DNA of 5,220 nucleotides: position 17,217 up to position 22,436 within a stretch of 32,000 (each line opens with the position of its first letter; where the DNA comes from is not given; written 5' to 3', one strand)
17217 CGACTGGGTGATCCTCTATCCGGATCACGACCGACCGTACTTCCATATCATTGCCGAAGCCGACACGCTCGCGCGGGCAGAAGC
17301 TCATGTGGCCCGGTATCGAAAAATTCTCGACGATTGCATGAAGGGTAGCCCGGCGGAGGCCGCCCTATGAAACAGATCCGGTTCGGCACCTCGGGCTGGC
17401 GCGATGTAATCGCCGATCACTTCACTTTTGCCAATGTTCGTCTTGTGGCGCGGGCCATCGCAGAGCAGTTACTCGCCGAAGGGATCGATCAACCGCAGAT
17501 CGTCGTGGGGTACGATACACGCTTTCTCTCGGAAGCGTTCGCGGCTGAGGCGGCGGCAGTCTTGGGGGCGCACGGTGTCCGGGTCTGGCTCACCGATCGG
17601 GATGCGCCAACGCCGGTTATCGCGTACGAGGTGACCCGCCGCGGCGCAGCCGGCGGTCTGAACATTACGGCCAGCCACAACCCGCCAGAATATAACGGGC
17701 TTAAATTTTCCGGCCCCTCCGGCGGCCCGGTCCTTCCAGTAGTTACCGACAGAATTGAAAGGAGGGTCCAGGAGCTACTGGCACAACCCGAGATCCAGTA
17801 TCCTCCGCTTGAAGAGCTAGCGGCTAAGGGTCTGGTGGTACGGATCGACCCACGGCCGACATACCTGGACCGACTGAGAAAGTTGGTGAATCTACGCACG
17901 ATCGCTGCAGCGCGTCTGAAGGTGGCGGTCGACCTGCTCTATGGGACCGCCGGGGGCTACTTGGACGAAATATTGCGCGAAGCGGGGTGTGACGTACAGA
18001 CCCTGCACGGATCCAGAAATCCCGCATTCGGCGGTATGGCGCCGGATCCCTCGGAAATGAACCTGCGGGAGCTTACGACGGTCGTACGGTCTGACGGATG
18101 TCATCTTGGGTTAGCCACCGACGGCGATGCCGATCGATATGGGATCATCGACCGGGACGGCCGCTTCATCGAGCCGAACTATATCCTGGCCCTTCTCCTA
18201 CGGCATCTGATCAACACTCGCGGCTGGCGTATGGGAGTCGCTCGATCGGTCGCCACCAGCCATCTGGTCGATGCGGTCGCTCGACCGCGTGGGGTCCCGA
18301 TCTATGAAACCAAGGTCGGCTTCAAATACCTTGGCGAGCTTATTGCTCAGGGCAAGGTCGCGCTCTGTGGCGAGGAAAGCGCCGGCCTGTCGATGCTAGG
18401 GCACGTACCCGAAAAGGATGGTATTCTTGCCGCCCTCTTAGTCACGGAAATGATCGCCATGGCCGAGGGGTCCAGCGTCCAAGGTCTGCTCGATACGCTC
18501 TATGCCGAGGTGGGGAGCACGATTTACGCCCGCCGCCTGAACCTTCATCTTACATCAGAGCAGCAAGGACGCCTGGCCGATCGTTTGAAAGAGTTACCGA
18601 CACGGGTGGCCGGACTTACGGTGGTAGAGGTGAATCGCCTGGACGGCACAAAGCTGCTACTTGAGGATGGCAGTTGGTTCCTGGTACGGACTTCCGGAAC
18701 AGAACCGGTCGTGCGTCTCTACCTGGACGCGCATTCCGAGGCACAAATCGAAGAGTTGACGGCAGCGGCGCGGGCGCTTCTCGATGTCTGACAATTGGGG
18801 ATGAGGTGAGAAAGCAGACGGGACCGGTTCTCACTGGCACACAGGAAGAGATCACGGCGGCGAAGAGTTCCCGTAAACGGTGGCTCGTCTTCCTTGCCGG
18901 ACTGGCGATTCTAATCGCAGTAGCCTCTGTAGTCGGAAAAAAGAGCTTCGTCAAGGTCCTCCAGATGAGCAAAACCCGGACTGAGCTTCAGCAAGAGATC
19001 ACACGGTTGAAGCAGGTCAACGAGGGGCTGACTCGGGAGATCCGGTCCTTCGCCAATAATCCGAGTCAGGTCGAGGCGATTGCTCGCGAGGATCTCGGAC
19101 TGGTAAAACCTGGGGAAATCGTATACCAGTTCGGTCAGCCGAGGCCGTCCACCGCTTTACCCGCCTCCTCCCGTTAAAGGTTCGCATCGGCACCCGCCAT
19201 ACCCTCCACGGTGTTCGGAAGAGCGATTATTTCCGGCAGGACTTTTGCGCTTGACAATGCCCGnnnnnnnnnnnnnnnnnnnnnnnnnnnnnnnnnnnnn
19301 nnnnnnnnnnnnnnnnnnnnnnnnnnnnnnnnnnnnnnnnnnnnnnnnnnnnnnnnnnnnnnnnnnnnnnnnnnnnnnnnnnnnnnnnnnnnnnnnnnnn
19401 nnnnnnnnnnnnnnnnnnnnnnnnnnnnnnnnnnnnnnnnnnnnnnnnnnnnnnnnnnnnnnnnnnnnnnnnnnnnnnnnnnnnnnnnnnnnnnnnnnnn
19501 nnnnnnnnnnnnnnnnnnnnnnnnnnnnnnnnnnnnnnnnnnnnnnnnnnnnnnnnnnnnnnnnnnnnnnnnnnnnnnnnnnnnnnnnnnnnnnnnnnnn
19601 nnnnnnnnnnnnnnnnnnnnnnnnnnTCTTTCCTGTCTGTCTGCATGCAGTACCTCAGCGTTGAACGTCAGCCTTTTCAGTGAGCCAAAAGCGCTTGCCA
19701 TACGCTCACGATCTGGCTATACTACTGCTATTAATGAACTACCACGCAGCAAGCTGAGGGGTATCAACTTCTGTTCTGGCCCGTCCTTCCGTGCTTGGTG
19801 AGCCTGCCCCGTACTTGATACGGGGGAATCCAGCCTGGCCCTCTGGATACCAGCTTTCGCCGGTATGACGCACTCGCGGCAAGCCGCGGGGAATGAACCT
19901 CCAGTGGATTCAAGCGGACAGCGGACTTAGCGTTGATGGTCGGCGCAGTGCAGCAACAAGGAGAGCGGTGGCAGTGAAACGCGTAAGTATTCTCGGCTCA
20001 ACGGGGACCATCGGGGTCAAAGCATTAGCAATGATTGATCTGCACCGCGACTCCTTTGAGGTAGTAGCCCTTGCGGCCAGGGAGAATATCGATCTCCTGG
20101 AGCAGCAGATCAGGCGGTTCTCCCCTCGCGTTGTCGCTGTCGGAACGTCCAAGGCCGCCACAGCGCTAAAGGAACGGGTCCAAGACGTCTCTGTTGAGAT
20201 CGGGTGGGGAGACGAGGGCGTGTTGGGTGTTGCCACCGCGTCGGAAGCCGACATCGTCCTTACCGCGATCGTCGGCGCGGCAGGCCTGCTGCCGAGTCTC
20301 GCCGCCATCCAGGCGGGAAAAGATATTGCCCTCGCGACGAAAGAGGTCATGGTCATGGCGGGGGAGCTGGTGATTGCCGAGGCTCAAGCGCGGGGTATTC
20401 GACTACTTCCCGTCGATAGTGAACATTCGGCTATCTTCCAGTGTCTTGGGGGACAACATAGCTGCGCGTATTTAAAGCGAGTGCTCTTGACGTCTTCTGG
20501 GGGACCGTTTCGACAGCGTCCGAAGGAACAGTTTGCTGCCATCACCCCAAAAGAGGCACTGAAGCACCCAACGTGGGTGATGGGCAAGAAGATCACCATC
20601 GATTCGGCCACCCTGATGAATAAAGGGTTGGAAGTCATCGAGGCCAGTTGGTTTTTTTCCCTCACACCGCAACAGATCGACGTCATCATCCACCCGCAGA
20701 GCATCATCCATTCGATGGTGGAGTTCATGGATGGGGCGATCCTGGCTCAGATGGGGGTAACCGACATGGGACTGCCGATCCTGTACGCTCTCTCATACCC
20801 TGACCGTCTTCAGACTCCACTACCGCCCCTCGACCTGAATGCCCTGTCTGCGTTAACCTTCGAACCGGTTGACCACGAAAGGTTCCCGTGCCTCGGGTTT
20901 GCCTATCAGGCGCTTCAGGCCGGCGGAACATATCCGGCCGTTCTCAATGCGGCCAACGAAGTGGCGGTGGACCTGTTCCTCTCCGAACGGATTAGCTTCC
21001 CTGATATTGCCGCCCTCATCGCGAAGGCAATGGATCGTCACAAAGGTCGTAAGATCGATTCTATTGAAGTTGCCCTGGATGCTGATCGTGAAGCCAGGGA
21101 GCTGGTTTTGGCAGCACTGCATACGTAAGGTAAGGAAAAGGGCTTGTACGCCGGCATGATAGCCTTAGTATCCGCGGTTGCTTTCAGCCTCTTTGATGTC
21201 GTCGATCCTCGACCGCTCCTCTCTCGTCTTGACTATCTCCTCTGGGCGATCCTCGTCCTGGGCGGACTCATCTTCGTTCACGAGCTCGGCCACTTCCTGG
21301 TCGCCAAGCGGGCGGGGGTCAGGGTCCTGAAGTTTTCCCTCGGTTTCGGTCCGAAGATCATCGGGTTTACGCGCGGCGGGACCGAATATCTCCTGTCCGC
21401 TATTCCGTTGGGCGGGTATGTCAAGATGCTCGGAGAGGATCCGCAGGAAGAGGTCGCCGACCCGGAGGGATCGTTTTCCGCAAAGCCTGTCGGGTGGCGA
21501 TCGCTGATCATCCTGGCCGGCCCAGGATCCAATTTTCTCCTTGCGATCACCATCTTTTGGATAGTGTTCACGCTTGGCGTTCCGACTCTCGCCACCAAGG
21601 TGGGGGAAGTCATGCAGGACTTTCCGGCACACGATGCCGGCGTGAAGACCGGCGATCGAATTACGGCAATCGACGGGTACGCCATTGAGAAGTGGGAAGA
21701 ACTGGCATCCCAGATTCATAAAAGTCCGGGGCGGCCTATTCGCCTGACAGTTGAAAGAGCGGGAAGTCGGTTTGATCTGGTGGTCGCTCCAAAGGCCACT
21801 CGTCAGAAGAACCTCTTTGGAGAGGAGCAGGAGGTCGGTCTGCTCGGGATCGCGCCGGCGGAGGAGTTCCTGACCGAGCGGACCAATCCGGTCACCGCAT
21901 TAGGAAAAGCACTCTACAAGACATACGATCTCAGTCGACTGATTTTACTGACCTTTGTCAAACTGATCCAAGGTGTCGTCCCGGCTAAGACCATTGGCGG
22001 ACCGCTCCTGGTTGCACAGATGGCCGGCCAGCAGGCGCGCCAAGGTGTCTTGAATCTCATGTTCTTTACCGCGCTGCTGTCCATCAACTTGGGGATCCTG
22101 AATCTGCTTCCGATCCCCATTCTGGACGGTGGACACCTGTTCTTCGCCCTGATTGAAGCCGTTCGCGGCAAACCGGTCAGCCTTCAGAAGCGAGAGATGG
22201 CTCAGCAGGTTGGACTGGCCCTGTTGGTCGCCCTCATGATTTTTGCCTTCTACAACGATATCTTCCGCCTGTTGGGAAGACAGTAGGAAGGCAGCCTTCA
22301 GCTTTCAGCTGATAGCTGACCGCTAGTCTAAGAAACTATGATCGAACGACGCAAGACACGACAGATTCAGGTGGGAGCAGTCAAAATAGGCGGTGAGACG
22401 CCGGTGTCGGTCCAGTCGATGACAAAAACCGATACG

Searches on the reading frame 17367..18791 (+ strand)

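Call 32: search_protein_families(library=pfam, proteins=[window:17367-18791:+])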
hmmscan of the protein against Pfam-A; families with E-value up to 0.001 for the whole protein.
window:17367-18791:+ (474 aa): 4 families
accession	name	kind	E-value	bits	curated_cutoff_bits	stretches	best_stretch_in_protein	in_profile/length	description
PF02878.22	PGM_PMM_I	-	2.2e-36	125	22.5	1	5-136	3-133/138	Phosphoglucomutase/phosphomannomutase, alpha/beta/alpha domain I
PF02880.22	PGM_PMM_III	-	1.8e-25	89.8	20.7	1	270-380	2-113/115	Phosphoglucomutase/phosphomannomutase, alpha/beta/alpha domain III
PF02879.22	PGM_PMM_II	-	8.6e-25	87.7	29.3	1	165-265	2-103/103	Phosphoglucomutase/phosphomannomutase, alpha/beta/alpha domain II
PF00408.26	PGM_PMM_IV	-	2.5e-11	43.9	23.1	1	411-468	12-65/68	Phosphoglucomutase/phosphomannomutase, C-terminal domain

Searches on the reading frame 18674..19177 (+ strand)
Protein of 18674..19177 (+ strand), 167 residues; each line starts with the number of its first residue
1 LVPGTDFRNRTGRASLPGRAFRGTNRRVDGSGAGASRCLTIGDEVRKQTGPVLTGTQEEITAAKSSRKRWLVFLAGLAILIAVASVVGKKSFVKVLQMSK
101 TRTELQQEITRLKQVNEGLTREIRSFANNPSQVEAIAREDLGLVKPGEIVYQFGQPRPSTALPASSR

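Call 33: search_protein_families(library=pfam, proteins=[window:18674-19177:+])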
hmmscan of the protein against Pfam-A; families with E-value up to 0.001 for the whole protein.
window:18674-19177:+ (167 aa): 1 family
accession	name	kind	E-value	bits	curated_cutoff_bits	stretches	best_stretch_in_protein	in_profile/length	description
PF04977.20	DivIC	-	5.4e-18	65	28.9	1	77-153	1-77/80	Septum formation initiator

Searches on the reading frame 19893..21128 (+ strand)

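Call 32: search_protein_families(library=pfam, proteins=[window:19893-21128:+])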
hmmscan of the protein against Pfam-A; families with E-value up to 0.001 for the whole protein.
window:19893-21128:+ (411 aa): 3 families
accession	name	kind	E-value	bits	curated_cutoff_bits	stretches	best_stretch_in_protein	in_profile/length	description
PF13288.12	DXPR_C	-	8.9e-42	142.4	27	1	287-403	1-114/115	DXP reductoisomerase C-terminal domain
PF02670.22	DXP_reductoisom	-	4.4e-40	137.8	21.7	1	31-157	1-129/129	1-deoxy-D-xylulose 5-phosphate reductoisomerase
PF08436.17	DXP_redisom_C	-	3.2e-38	130.2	26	1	171-255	1-84/84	1-deoxy-D-xylulose 5-phosphate reductoisomerase C-terminal domain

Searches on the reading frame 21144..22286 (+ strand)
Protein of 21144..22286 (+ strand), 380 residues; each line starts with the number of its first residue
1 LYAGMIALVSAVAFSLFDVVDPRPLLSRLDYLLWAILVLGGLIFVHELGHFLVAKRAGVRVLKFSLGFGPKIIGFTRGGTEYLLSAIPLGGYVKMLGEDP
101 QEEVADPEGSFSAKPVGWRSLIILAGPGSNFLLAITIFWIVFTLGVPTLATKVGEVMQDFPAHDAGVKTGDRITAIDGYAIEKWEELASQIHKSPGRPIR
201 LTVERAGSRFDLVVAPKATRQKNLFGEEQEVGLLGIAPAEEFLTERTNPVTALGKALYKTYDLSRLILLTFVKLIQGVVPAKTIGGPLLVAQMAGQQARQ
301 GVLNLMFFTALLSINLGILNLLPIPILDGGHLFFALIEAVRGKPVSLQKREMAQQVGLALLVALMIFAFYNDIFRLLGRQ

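Call 32: search_protein_families(library=pfam, proteins=[window:21144-22286:+])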
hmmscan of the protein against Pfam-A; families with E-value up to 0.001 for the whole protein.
window:21144-22286:+ (380 aa): 4 families
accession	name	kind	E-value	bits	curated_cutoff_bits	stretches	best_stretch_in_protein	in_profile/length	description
PF02163.28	Peptidase_M50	-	1.4e-69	234.2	27.2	1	35-364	2-221/221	Peptidase family M50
PF13180.12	PDZ_2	-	2.1e-09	38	27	1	153-211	16-75/80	PDZ domain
PF17820.7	PDZ_6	-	6e-08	32.8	27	1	153-205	2-54/54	PDZ domain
PF00595.29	PDZ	-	1.7e-06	28.7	23.2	1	153-204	29-81/81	PDZ domain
